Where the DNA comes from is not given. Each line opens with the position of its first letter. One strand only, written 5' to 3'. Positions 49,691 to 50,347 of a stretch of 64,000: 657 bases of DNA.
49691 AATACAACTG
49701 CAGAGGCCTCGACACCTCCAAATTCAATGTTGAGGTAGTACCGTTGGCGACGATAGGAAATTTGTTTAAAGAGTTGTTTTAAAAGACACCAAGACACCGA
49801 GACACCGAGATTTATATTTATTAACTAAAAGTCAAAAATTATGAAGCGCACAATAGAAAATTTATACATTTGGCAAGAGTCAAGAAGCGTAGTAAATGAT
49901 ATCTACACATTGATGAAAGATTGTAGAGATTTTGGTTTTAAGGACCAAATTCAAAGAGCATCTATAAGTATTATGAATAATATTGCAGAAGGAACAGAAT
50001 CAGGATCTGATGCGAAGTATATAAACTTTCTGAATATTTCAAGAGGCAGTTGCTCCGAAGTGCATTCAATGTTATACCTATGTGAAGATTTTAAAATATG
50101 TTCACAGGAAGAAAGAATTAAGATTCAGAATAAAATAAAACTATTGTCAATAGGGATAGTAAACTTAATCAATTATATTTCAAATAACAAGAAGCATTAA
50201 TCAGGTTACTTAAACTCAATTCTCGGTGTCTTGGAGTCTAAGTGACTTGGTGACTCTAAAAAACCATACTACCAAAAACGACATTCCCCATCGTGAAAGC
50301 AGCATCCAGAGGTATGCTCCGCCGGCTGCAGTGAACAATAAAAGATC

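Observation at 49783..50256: Second four-helix-bundle cassette, bracketed by a different word (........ octads)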

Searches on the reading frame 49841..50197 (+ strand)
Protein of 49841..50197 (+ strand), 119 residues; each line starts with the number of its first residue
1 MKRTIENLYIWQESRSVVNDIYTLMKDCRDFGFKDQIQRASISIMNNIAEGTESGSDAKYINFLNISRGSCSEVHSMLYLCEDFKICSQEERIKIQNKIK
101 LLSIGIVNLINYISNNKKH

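Call 4: search_protein_families(library=pfam, proteins=[window:49841-50197:+], max_evalue=0.01)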
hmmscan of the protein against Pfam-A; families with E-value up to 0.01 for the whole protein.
window:49841-50197:+ (119 aa): 1 family
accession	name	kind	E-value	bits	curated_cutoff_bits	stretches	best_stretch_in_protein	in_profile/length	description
PF05635.17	23S_rRNA_IVP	-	2.9e-29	101.8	33.8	1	6-102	1-100/106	23S rRNA-intervening sequence protein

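Call 5: search_protein_families(library=ncbifam, proteins=[window:49841-50197:+], max_evalue=0.01)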
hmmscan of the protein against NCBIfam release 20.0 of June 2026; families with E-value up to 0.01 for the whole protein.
window:49841-50197:+ (119 aa): 4 families
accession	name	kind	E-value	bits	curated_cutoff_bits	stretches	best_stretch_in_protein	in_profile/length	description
NF008912.0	PRK12275.1-6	subfamily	5.9e-29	100.5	124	1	5-117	3-115/117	hypothetical protein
TIGR02436.1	TIGR02436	subfamily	2.9e-28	98.3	24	1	10-113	1-108/109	four helix bundle protein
NF008911.0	PRK12275.1-2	subfamily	3e-17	63.2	137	1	5-114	4-116/118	hypothetical protein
TIGR03762.1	archaeo_artC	exception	0.0019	18.1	100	1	67-115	183-229/274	archaeosortase C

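Call 13: search_protein_families(library=padloc, proteins=[window:49841-50197:+], max_evalue=0.1)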
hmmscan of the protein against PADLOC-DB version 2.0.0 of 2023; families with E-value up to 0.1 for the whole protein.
window:49841-50197:+ (119 aa): 0 families

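Call 14: search_protein_families(library=phrogs, proteins=[window:49841-50197:+], max_evalue=0.01)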
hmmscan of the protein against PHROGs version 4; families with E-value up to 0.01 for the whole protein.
window:49841-50197:+ (119 aa): 0 families

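Call 34: find_related_loci(query=A1, collection=metagenome_contigs, flank=3000)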
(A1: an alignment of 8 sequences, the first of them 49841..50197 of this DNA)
Query A1 (119 aa) in metagenome_contigs; peptide patterns used: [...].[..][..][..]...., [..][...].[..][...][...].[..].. (x = any residue, [..] = any of these).
600 stretches matched a pattern (row limit reached: there are more); 476 encode a relative of the query (tblastn E <= 1e-3); the best 80 are kept; 80 distinct loci.
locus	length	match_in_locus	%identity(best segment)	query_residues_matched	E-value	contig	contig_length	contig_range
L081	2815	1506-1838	73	1-111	1e-52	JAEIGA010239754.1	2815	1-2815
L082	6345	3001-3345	54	3-117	2e-38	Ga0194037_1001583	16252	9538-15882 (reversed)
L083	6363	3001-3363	41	3-119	1e-30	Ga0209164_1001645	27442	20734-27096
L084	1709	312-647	49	4-111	1e-30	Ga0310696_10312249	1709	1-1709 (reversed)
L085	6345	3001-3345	47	5-119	4e-30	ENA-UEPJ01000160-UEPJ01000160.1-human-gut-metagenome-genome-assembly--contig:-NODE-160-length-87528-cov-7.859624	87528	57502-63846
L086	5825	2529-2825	48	5-103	3e-30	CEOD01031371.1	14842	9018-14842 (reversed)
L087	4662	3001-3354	42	3-117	3e-30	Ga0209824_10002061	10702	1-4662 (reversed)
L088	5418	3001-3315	47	6-110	4e-28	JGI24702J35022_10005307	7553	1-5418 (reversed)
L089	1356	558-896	43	3-115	3e-28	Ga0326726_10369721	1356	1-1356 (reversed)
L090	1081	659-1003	41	3-113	2e-28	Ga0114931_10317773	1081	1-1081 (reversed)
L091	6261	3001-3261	53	5-91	9e-28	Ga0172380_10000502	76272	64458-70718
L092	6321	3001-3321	48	5-107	2e-27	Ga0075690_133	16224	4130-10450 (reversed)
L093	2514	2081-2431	41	3-116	4e-27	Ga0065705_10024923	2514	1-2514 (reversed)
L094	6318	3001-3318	43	5-110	1e-26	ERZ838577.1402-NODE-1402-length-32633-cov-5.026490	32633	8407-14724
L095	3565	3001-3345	39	3-117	2e-26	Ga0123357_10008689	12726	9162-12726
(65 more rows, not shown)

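Call 43: search_solved_structures(query=window:49841-50197:+, max_evalue=0.01)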
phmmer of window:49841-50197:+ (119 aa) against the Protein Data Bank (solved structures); distinct sequences matched with E-value up to 0.01: 2.
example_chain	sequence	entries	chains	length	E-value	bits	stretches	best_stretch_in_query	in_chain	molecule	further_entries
2gsc_A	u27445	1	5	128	2.7e-11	47.2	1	3-113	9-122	Putative uncharacterized protein XCC0516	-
2rld_A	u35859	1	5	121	0.00025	24.7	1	17-115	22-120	Uncharacterized protein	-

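Call 44: search_solved_structures(query=A1, max_evalue=0.01)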
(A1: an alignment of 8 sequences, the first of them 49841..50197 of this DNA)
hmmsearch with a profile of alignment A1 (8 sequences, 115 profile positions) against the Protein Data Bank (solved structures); distinct sequences matched with E-value up to 0.01: 2.
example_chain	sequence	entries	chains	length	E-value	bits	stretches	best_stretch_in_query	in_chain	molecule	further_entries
2gsc_A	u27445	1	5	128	1.1e-24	90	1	2-114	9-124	Putative uncharacterized protein XCC0516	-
2rld_A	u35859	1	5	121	2.9e-11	46.8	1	18-114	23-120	Uncharacterized protein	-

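Call 50: find_homologous_proteins(query=window:49841-50197:+, max_evalue=1e-10)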
Query window:49841-50197:+ (119 aa): 3646 proteins with E <= 1e-10 among 3701 candidates; the best 120 are listed.
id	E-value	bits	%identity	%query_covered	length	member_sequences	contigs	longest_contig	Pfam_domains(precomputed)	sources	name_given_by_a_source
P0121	8.8e-70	250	97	100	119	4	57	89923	PF05635.18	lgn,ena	-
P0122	8.7e-69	247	97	99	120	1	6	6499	PF05635.18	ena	-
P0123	1.5e-68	246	96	99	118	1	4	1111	PF05635.18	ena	-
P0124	2.0e-68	246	96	99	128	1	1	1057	PF05635.18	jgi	jgi:four helix bundle protein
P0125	2.6e-68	245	94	100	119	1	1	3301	PF05635.18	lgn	-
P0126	4.5e-68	244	96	98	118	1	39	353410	PF05635.18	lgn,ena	-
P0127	4.9e-68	244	95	99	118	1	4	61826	PF05635.18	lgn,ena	-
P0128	6.6e-68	244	95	99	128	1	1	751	PF05635.18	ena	-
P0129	7.7e-68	244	95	98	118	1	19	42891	PF05635.18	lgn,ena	-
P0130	8.1e-68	244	94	99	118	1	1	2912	PF05635.18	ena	-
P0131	9.1e-68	243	95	99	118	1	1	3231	PF05635.18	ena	-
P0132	1.1e-67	243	95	99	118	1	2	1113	PF05635.18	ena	-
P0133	1.4e-67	243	95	99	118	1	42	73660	PF05635.18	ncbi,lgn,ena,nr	ncbi:MAG: four helix bundle protein [Bacteroidales bacterium]|nr:four helix bundle protein [Bacteroi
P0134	1.5e-67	243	95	100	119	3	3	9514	PF05635.18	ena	-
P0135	1.7e-67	243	94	99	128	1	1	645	PF05635.18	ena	-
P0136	1.8e-67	243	95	100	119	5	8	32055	PF05635.18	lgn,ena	-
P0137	1.9e-67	242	95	99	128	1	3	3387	PF05635.18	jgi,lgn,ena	jgi:four helix bundle protein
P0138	2.5e-67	242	94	99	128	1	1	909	PF05635.18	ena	-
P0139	3.2e-67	242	95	98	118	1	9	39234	PF05635.18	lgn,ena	-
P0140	3.7e-67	242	94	99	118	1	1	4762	PF05635.18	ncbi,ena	-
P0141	4.3e-67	241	95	98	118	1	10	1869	PF05635.18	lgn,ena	-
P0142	4.4e-67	241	95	98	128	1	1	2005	PF05635.18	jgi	jgi:four helix bundle protein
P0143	2.2e-66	239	94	98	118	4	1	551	PF05635.18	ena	-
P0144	2.5e-66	239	94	98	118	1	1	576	PF05635.18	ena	-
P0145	2.6e-66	239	94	98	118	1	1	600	PF05635.18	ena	-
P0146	2.9e-66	239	94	99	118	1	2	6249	PF05635.18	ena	-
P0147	3.1e-66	239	94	98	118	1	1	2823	PF05635.18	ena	-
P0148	2.9e-60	219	85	100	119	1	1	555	PF05635.18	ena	-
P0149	2.3e-59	216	84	100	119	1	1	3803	PF05635.18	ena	-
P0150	1.0e-58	214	86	97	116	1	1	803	PF05635.18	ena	-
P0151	1.3e-57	211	81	99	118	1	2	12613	PF05635.18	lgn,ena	-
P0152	3.3e-56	206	80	99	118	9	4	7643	PF05635.18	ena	-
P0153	6.7e-56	205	83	93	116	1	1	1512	PF05635.18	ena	-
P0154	1.4e-55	204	82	93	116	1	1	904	PF05635.18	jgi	jgi:four helix bundle protein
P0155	1.9e-55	204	76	99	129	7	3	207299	PF05635.18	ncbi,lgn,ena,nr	ncbi:MAG: four helix bundle protein [Bacteroidales bacterium]|nr:four helix bundle protein [Bacteroi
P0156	6.8e-55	202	78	97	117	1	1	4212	PF05635.18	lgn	-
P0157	4.3e-53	196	81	95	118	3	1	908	PF05635.18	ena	-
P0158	1.9e-52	194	75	98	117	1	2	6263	PF05635.18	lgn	-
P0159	2.3e-52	194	78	97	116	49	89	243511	PF05635.18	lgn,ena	-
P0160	2.3e-52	194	78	97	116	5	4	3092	PF05635.18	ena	-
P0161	1.3e-51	191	77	97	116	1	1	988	PF05635.18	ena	-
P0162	2.4e-51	191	76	97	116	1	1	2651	PF05635.18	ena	-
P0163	2.8e-51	190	77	97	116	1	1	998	PF05635.18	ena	-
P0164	3.0e-51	190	77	97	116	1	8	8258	PF05635.18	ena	-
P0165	9.2e-51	189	77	97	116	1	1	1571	PF05635.18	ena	-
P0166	1.2e-50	188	77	97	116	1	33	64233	PF05635.18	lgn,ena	-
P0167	1.5e-50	188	77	97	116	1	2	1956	PF05635.18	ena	-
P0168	1.9e-50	188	73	97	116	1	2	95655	PF05635.18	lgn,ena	-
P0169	2.0e-50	188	77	97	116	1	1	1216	PF05635.18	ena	-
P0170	2.8e-50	187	73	98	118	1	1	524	PF05635.18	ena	-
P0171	3.0e-50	187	75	96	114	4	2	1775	PF05635.18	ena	-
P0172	3.8e-50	187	77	97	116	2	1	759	PF05635.18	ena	-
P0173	4.4e-50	187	76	97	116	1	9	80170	PF05635.18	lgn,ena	-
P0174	5.3e-50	186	75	96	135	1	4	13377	PF05635.18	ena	-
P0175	6.3e-50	186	77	95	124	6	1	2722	PF05635.18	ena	-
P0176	1.5e-49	185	75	97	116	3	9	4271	PF05635.18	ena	-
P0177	1.9e-49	184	75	97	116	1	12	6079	PF05635.18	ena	-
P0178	2.0e-49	184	74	97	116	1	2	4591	PF05635.18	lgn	-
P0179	2.4e-49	184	69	99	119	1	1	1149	PF05635.18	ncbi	-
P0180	2.9e-49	184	71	98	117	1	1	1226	PF05635.18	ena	-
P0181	3.0e-49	184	74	99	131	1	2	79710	PF05635.18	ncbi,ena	-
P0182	7.2e-49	183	74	98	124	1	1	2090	PF05635.18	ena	-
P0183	8.8e-49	182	72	96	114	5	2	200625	PF05635.18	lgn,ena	-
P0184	1.0e-48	182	75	95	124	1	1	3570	PF05635.18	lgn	-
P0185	1.7e-48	181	74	93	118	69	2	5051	PF05635.18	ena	-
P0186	1.8e-48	181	74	97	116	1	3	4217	PF05635.18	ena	-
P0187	2.3e-48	181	75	95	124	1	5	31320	PF05635.18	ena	-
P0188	3.3e-48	181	74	95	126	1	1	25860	PF05635.18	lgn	-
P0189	3.8e-48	180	73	96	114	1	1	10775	PF05635.18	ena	-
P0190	3.8e-48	180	75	95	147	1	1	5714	PF05635.18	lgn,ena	-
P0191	4.5e-48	180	73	96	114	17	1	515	PF05635.18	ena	-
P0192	6.5e-48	180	70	96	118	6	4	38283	PF05635.18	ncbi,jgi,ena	jgi:S23 ribosomal protein.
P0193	8.7e-48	179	74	95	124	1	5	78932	PF05635.18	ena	-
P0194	9.1e-48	179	67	99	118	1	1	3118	PF05635.18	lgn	-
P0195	9.2e-48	179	74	95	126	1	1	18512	PF05635.18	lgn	-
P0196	9.2e-48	179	74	95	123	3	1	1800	PF05635.18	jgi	jgi:four helix bundle protein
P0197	9.5e-48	179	74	95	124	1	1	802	PF05635.18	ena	-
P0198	1.0e-47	179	69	99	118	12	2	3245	PF05635.18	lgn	-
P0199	1.2e-47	179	70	97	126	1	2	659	PF05635.18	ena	-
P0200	1.2e-47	179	71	98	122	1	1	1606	PF05635.18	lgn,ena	-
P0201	1.3e-47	179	74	95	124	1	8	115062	PF05635.18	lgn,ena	-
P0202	1.4e-47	179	74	95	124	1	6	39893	PF05635.18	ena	-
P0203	1.6e-47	178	70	97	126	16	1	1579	PF05635.18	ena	-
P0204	2.2e-47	178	73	92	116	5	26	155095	PF05635.18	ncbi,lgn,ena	-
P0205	2.7e-47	178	67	99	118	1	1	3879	PF05635.18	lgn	-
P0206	3.0e-47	177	69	99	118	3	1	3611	PF05635.18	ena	-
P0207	3.1e-47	177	66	100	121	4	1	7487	PF05635.18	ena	-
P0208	3.7e-47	177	69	99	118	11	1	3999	PF05635.18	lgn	-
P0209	3.8e-47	177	68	97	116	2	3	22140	PF05635.18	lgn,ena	-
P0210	3.9e-47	177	72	93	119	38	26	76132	PF05635.18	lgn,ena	-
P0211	4.5e-47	177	73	95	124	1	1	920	PF05635.18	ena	-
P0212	5.1e-47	177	72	93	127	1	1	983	PF05635.18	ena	-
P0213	5.9e-47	177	69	99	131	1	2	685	PF05635.18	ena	-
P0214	6.0e-47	176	73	95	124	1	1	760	PF05635.18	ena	-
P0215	6.3e-47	176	67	97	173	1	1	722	PF05635.18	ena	-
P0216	6.5e-47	176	66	97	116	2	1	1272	PF05635.18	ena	-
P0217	6.6e-47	176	69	96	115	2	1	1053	PF05635.18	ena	-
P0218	7.0e-47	176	70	97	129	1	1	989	PF05635.18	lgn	-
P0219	8.1e-47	176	73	95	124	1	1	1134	PF05635.18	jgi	jgi:four helix bundle protein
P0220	1.0e-46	176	71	92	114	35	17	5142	PF05635.18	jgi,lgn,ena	-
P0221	1.1e-46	176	71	93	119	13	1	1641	PF05635.18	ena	-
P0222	1.1e-46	176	69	100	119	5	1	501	PF05635.18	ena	-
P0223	1.2e-46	176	66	99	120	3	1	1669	PF05635.18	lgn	-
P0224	1.2e-46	176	68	97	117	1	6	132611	PF05635.18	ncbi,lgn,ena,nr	ncbi:MAG: four helix bundle protein [Bacteroidales bacterium]|nr:four helix bundle protein [Bacteroi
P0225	1.2e-46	175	68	97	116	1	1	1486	PF05635.18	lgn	-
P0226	1.3e-46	175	69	98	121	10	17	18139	PF05635.18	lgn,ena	-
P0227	1.4e-46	175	72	93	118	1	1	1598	PF05635.18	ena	-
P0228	1.5e-46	175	69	94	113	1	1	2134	PF05635.18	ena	-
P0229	1.8e-46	175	69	99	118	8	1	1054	PF05635.18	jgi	jgi:four helix bundle protein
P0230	2.0e-46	175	69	95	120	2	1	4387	PF05635.18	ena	-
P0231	2.0e-46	175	68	97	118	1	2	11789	PF05635.18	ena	-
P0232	2.1e-46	175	67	96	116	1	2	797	PF05635.18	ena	-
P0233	2.2e-46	175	68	96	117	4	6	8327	PF05635.18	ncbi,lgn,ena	-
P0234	2.5e-46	174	67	99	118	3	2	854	PF05635.18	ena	-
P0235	2.9e-46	174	70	92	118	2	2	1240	PF05635.18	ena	-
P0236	3.7e-46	174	69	99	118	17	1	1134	PF05635.18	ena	-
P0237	3.7e-46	174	65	98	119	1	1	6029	PF05635.18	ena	-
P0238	4.3e-46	174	70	95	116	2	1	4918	PF05635.18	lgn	-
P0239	4.4e-46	174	68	98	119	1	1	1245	PF05635.18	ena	-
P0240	4.5e-46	174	74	87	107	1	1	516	PF05635.18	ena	-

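Call 51: find_encoding_contigs(protein=P0121, flank=3000, max_places=10)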
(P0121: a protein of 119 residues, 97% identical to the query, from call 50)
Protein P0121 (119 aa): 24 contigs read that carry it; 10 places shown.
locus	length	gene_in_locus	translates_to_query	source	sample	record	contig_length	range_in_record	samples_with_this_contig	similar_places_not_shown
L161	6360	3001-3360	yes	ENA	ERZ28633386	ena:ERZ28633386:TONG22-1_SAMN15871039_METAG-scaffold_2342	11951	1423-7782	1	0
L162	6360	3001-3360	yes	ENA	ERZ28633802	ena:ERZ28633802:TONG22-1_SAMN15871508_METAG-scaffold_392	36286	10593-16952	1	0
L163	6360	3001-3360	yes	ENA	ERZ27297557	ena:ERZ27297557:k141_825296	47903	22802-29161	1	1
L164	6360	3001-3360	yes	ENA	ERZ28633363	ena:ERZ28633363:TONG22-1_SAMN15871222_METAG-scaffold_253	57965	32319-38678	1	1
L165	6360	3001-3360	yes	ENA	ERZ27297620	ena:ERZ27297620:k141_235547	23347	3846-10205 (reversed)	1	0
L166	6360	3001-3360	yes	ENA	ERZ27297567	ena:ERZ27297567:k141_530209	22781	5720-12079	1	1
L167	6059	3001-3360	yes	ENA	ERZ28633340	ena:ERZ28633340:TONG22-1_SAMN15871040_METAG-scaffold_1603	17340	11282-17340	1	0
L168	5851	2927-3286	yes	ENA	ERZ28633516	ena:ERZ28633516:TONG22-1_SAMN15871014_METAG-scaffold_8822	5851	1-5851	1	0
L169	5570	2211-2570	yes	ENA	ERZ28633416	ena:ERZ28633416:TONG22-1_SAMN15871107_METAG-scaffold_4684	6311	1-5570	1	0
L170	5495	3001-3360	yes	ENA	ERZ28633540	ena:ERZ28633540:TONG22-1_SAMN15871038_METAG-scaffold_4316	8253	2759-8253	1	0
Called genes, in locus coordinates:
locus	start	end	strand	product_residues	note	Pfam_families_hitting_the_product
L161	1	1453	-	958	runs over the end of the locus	?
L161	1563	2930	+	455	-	PF18073:Zn_ribbon_LapB, PF13481:AAA_25, PF23442:DUF7125, PF03796:DnaB_C (weak), PF06745:ATPase, PF00004:AAA (faint), PF06745:ATPase (weak), PF13541:ChlI, +1 more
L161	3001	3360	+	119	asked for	PF05635:23S_rRNA_IVP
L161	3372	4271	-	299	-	PF07670:Gate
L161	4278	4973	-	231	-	-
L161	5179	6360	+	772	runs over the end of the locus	PF01751:Toprim, PF01131:Topoisom_bac, PF13368:Toprim_C_rpt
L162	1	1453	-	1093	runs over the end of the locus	PF13715:CarbopepD_reg_2, PF07715:Plug, PF00593:TonB_dep_Rec_b-barrel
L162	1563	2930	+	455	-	PF18073:Zn_ribbon_LapB, PF13481:AAA_25, PF23442:DUF7125, PF03796:DnaB_C (weak), PF06745:ATPase, PF00004:AAA (faint), PF06745:ATPase (weak), PF13541:ChlI, +1 more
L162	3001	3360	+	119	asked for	PF05635:23S_rRNA_IVP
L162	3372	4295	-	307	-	PF07670:Gate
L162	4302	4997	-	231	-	-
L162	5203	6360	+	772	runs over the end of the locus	PF01751:Toprim, PF01131:Topoisom_bac, PF13368:Toprim_C_rpt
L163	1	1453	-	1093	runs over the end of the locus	PF13715:CarbopepD_reg_2, PF07715:Plug, PF00593:TonB_dep_Rec_b-barrel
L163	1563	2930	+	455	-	PF18073:Zn_ribbon_LapB, PF13481:AAA_25, PF23442:DUF7125, PF03796:DnaB_C (weak), PF06745:ATPase, PF00004:AAA (faint), PF06745:ATPase (weak), PF13541:ChlI, +1 more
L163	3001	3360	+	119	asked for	PF05635:23S_rRNA_IVP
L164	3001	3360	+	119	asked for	PF05635:23S_rRNA_IVP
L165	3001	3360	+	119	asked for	PF05635:23S_rRNA_IVP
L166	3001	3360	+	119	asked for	PF05635:23S_rRNA_IVP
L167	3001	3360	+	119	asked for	PF05635:23S_rRNA_IVP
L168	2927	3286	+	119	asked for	PF05635:23S_rRNA_IVP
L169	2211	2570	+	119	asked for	PF05635:23S_rRNA_IVP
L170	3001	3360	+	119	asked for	PF05635:23S_rRNA_IVP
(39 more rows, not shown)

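Call 53: find_encoding_contigs(protein=P0126, flank=2500, max_places=6)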
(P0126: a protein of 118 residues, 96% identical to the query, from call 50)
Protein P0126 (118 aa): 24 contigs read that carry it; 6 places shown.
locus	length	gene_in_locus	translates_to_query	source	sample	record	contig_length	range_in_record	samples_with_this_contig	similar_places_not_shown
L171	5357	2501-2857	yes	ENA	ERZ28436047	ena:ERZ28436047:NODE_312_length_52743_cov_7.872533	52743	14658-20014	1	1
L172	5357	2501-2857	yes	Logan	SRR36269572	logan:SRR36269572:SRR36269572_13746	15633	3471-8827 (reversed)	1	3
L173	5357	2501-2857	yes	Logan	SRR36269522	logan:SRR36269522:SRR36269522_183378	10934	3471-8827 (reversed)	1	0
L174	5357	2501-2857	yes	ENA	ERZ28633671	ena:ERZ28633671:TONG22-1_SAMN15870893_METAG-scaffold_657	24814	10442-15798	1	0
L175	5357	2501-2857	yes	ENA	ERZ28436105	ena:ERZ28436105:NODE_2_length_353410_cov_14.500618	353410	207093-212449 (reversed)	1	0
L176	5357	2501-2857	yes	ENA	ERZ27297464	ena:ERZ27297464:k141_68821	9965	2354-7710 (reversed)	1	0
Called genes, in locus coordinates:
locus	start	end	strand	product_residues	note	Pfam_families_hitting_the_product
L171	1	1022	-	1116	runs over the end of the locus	PF13620:CarboxypepD_reg (weak), PF13715:CarbopepD_reg_2, PF07715:Plug, PF00593:TonB_dep_Rec_b-barrel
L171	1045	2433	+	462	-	PF18073:Zn_ribbon_LapB, PF13481:AAA_25, PF03796:DnaB_C (weak), PF06745:ATPase, PF23442:DUF7125, PF00004:AAA (weak), PF06745:ATPase (weak), PF13541:ChlI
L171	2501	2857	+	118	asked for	PF05635:23S_rRNA_IVP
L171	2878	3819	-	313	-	PF07670:Gate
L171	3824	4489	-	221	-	-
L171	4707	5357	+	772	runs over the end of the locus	PF01751:Toprim, PF01131:Topoisom_bac, PF13368:Toprim_C_rpt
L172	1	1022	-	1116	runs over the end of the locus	PF13620:CarboxypepD_reg (weak), PF13715:CarbopepD_reg_2, PF07715:Plug, PF00593:TonB_dep_Rec_b-barrel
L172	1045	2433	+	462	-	PF18073:Zn_ribbon_LapB, PF13481:AAA_25, PF03796:DnaB_C (weak), PF06745:ATPase, PF23442:DUF7125, PF00004:AAA (faint), PF06745:ATPase (weak), PF13541:ChlI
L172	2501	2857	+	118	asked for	PF05635:23S_rRNA_IVP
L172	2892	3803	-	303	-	PF07670:Gate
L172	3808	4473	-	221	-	-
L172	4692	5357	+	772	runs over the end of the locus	PF01751:Toprim, PF01131:Topoisom_bac, PF13368:Toprim_C_rpt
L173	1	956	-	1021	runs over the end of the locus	?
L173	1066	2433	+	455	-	PF18073:Zn_ribbon_LapB, PF13481:AAA_25, PF03796:DnaB_C (weak), PF06745:ATPase, PF23442:DUF7125, PF00004:AAA (faint), PF06745:ATPase (weak), PF13541:ChlI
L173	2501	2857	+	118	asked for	PF05635:23S_rRNA_IVP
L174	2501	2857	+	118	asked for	PF05635:23S_rRNA_IVP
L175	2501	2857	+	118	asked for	PF05635:23S_rRNA_IVP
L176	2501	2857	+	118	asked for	PF05635:23S_rRNA_IVP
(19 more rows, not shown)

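Call 54: find_encoding_contigs(protein=P0159, flank=2500, max_places=6)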
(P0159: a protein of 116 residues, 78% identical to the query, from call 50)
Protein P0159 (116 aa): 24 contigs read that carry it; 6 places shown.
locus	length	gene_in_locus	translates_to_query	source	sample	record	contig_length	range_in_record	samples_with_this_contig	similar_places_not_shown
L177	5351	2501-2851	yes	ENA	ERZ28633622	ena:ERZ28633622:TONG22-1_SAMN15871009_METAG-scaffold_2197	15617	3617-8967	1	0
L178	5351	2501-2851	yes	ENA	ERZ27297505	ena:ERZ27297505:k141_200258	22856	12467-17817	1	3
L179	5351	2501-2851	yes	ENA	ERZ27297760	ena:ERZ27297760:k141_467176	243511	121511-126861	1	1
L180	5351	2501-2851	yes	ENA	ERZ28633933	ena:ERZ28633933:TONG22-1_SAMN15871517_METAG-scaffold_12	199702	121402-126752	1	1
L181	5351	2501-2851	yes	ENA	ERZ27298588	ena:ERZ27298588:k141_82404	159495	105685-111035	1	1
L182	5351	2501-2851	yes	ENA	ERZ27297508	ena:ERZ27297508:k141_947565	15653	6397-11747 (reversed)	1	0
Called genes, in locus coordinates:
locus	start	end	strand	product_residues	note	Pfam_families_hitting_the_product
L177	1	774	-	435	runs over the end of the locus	PF13372:Alginate_exp (faint)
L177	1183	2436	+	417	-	PF11449:ArsP_2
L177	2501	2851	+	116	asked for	PF05635:23S_rRNA_IVP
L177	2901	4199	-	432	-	PF03605:DcuA_DcuB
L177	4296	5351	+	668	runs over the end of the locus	PF02838:Glyco_hydro_20b, PF00728:Glyco_hydro_20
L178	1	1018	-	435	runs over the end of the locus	PF13372:Alginate_exp (weak)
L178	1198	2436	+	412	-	PF11449:ArsP_2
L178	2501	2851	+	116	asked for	PF05635:23S_rRNA_IVP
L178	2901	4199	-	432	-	PF03605:DcuA_DcuB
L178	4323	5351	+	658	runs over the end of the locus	PF02838:Glyco_hydro_20b, PF00728:Glyco_hydro_20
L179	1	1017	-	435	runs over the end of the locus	PF13372:Alginate_exp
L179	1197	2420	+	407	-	PF11449:ArsP_2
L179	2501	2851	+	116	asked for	PF05635:23S_rRNA_IVP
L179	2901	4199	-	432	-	PF03605:DcuA_DcuB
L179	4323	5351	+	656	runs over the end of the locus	PF02838:Glyco_hydro_20b, PF00728:Glyco_hydro_20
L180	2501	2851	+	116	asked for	PF05635:23S_rRNA_IVP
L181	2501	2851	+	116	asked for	PF05635:23S_rRNA_IVP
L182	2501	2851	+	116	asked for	PF05635:23S_rRNA_IVP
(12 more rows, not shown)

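Call 71: predict_structure(alignment_id=A2)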
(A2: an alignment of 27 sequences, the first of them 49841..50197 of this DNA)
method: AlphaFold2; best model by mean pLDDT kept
length: 119 residues; sequences in the alignment: 27
mean_pLDDT: 95.6   pTM: 0.87
mean pLDDT of the five models: 95.6, 94.6, 94.3, 93.9, 93.7
residues with pLDDT >= 90: 111; 70-90: 5; 50-70: 2; < 50: 1
segments of 3 or more residues with pLDDT < 50: none
pLDDT, mean of each block of 10 residues (from residue 1): 90 98 97 98 98 95 99 98 97 98 98 78
secondary structure, 60 per line:
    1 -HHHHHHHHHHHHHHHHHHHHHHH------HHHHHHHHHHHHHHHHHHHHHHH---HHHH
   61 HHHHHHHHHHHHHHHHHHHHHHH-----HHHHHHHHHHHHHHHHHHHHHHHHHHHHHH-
elements in order: H2-24 H31-53 H57-83 H89-118
